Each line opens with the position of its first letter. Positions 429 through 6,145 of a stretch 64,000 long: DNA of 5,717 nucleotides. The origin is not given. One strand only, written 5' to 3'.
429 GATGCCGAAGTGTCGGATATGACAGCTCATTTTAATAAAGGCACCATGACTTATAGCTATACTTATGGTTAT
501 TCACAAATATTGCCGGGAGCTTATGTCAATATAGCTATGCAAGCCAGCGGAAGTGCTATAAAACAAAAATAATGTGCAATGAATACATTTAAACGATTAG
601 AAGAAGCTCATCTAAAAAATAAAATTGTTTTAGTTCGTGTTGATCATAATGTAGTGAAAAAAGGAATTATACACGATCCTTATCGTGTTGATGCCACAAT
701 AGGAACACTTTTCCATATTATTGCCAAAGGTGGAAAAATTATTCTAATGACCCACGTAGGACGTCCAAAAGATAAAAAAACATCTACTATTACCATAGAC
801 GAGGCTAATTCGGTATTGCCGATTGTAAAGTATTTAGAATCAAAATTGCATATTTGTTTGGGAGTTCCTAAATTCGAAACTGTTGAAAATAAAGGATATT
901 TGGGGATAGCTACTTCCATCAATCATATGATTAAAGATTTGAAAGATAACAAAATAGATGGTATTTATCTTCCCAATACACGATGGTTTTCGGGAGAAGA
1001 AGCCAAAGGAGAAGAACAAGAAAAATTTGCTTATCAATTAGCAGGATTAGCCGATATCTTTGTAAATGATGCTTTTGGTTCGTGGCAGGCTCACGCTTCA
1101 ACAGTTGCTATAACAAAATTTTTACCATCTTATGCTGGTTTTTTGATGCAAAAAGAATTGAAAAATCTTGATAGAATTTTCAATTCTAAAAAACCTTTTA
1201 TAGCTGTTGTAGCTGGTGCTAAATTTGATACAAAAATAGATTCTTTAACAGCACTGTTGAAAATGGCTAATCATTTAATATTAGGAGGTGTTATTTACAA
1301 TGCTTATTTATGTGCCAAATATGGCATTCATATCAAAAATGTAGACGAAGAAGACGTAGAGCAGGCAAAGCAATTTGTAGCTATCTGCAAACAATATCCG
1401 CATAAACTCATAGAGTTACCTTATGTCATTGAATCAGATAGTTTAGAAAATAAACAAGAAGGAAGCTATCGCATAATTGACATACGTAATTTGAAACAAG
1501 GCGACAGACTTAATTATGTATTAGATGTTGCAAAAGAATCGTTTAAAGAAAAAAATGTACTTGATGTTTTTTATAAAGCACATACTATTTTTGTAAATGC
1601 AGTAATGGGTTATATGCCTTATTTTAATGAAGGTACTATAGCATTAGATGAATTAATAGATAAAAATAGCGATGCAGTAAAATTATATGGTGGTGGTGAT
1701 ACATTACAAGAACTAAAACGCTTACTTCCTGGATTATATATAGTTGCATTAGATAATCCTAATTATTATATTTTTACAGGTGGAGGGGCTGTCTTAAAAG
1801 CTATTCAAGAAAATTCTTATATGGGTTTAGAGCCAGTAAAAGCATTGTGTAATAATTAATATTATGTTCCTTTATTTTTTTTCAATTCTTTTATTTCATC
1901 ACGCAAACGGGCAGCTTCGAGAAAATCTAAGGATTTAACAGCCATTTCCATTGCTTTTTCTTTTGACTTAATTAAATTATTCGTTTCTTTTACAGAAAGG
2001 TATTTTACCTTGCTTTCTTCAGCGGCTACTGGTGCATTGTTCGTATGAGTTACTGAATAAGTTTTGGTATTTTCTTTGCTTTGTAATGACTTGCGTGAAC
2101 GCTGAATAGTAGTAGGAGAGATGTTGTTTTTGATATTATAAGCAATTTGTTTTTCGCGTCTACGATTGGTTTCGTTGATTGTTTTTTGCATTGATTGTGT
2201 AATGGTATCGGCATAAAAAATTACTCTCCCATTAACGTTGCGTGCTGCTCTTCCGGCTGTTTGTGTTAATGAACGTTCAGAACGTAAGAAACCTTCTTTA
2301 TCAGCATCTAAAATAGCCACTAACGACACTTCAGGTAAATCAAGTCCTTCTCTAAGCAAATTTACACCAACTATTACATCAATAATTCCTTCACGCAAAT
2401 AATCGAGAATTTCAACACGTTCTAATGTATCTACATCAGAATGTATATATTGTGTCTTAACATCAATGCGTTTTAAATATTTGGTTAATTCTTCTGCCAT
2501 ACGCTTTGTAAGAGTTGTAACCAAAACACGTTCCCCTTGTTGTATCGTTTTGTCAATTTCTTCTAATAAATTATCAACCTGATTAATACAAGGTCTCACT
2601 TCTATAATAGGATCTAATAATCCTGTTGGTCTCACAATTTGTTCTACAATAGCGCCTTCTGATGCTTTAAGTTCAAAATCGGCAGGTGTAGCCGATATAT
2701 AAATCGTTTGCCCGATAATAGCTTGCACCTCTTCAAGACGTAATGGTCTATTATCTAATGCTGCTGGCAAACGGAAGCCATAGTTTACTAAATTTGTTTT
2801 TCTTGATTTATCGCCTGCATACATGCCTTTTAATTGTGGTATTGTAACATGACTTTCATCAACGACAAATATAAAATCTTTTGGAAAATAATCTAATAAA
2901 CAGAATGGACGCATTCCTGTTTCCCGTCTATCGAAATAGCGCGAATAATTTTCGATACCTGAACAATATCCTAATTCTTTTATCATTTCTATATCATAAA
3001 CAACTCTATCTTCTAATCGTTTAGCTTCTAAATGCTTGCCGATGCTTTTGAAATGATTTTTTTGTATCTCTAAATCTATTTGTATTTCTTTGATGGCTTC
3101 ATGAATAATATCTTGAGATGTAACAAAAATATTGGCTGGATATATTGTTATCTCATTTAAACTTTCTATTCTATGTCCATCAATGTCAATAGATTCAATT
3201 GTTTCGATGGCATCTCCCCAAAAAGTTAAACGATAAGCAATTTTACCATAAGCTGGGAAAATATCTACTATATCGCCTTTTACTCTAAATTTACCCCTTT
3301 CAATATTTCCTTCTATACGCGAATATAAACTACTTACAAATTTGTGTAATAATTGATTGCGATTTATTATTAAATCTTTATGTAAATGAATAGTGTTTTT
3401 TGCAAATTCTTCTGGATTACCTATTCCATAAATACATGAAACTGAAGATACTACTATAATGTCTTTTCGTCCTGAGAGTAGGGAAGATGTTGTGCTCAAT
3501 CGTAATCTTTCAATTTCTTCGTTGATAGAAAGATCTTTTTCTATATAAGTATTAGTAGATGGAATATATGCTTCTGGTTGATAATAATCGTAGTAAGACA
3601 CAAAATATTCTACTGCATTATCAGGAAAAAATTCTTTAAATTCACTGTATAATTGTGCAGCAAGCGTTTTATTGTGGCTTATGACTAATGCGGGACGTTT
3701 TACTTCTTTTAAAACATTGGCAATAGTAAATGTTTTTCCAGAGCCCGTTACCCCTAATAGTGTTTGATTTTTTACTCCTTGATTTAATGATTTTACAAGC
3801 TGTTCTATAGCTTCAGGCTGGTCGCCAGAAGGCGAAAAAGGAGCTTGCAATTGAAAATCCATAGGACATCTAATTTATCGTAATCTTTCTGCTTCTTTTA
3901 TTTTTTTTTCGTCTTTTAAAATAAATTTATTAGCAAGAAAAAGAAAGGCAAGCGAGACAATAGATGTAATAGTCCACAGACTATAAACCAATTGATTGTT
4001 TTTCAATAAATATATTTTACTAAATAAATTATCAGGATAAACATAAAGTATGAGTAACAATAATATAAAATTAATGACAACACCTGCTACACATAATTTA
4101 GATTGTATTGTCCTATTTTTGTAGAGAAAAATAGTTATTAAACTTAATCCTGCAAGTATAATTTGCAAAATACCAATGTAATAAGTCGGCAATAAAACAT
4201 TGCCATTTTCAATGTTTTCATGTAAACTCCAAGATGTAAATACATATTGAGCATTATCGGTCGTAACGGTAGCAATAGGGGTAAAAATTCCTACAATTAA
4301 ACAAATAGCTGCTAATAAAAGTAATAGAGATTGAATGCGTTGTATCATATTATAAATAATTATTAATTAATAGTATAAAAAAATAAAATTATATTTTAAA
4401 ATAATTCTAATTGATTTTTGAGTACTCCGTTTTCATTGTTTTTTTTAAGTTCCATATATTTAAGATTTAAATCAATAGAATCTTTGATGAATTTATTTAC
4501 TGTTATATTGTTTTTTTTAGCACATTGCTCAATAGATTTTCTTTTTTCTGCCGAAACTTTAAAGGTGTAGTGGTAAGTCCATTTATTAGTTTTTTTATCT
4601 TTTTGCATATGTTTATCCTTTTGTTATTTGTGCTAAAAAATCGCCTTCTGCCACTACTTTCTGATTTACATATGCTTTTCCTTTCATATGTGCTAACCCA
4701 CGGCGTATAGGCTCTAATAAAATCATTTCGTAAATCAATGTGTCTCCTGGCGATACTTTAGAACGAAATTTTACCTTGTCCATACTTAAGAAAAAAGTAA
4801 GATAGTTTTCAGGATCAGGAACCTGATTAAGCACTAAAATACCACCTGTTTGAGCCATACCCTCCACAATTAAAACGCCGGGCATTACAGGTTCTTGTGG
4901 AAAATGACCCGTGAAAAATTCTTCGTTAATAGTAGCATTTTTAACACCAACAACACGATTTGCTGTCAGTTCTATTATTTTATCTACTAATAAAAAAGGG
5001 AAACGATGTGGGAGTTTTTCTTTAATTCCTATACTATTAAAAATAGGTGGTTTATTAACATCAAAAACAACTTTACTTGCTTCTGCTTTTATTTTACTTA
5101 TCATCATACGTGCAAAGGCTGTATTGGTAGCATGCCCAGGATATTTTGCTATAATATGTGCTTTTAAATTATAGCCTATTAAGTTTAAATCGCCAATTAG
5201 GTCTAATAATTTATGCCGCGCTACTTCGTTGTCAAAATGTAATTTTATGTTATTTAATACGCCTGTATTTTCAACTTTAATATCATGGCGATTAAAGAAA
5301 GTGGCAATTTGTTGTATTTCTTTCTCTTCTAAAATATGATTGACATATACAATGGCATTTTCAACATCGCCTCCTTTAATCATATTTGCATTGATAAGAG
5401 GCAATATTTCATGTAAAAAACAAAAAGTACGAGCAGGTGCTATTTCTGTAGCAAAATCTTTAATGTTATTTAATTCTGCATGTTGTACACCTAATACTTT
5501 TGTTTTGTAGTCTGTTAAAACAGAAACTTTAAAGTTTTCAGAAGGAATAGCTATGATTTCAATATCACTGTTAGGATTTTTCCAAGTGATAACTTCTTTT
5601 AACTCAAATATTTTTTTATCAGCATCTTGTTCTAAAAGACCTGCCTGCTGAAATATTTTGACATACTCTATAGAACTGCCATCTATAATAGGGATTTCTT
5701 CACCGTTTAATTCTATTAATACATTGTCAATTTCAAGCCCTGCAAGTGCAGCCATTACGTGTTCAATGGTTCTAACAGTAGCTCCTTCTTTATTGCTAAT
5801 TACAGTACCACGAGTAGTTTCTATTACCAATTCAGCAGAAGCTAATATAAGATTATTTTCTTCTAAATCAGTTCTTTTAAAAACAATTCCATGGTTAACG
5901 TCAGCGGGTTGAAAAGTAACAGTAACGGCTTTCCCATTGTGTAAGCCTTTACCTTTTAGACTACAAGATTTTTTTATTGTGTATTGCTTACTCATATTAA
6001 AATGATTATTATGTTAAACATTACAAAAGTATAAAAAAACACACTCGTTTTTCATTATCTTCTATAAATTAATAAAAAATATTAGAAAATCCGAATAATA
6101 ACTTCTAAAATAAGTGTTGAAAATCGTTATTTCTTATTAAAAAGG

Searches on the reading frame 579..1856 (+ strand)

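Call 65: search_protein_families(library=pfam, proteins=[window:579-1856:+], max_evalue=0.00001)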
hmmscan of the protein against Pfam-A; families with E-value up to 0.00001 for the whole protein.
window:579-1856:+ (426 aa): 1 family
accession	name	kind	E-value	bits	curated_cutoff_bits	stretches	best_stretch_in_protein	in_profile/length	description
PF00162.24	PGK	-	1e-80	272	27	1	8-410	2-377/379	Phosphoglycerate kinase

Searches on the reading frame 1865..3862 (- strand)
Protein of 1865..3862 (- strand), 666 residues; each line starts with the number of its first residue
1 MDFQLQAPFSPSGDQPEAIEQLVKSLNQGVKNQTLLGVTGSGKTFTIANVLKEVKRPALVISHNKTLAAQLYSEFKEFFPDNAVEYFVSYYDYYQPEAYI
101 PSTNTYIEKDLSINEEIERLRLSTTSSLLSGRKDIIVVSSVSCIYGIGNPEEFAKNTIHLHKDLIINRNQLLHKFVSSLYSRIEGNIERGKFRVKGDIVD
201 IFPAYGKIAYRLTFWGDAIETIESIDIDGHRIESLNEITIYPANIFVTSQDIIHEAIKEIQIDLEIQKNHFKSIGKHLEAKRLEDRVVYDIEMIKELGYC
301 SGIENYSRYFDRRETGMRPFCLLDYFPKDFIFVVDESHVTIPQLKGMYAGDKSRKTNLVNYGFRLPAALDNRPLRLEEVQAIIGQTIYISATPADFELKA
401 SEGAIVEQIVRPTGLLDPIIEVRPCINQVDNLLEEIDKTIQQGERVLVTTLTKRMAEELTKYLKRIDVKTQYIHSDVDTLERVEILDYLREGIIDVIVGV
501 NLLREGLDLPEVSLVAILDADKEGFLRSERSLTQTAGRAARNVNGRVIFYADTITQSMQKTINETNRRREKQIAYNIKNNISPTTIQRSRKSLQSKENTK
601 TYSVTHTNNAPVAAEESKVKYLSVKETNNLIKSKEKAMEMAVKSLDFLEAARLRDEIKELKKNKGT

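Call 65: search_protein_families(library=pfam, proteins=[window:1865-3862:-], max_evalue=0.00001)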
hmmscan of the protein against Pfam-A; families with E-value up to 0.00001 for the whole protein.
window:1865-3862:- (666 aa): 6 families
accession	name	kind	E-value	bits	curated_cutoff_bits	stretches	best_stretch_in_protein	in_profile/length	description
PF17757.6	UvrB_inter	-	2.7e-25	88.7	22.9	1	158-246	1-91/91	UvrB interaction domain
PF00271.37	Helicase_C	-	1.8e-19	70.5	23.5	1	430-542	4-109/110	Helicase conserved C-terminal domain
PF12344.14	UvrB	-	1.2e-18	67.1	27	1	549-589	1-41/43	Ultra-violet resistance protein B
PF04851.21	ResIII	-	2.4e-11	44.3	22.5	1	14-90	7-84/164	Type III restriction enzyme, res subunit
PF02151.25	UVR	-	1.1e-07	31.7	21.5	1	629-662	2-35/36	UvrB/uvrC motif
PF00270.35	DEAD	-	9.3e-07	29.2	26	0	15-81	4-71/167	DEAD/DEAH box helicase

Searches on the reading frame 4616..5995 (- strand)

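Call 65: search_protein_families(library=pfam, proteins=[window:4616-5995:-], max_evalue=0.00001)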
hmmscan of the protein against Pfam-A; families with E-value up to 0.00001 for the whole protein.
window:4616-5995:- (460 aa): 2 families
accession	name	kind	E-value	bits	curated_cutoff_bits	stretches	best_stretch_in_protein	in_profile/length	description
PF03331.19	LpxC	-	3.6e-83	279.6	27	2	4-237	1-229/268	UDP-3-O-acyl N-acetylglycosamine deacetylase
PF07977.19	FabA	-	1.7e-30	105.9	23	1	328-451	1-137/138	FabA-like domain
